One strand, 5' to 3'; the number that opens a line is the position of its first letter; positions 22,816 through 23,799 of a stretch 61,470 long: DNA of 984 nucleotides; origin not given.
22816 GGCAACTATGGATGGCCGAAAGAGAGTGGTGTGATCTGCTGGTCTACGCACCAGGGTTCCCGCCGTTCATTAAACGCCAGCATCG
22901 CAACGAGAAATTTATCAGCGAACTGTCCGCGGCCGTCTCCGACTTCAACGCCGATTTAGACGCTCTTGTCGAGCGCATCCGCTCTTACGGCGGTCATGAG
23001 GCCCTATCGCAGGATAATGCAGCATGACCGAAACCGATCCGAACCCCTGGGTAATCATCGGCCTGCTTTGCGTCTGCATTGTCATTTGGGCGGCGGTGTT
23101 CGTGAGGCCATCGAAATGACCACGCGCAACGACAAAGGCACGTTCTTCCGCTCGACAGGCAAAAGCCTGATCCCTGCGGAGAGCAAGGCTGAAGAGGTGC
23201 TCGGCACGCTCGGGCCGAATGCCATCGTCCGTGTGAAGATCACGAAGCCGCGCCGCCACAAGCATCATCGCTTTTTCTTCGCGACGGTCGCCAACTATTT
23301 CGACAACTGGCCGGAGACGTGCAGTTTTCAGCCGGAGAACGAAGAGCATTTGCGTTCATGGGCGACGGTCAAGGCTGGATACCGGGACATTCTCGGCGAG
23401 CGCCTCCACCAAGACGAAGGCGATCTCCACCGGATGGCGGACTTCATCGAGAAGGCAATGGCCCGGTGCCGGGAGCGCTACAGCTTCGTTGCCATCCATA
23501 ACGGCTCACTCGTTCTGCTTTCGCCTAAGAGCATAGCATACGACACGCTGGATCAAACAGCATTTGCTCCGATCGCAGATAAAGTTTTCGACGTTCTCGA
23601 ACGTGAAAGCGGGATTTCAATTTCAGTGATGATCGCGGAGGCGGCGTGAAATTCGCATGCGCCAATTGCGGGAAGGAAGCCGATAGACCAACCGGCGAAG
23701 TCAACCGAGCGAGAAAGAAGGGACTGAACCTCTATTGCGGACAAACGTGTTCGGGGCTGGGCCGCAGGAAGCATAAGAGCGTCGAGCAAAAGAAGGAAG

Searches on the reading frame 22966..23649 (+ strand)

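Call 40: search_protein_families(library=pfam, proteins=[window:22966-23649:+], max_evalue=0.001)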
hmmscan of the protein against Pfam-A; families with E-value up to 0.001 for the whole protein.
window:22966-23649:+ (227 aa): 1 family
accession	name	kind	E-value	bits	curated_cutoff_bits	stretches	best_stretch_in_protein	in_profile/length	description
PF07105.16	DUF1367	-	5e-08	33.3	25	0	64-129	10-75/198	Protein of unknown function (DUF1367)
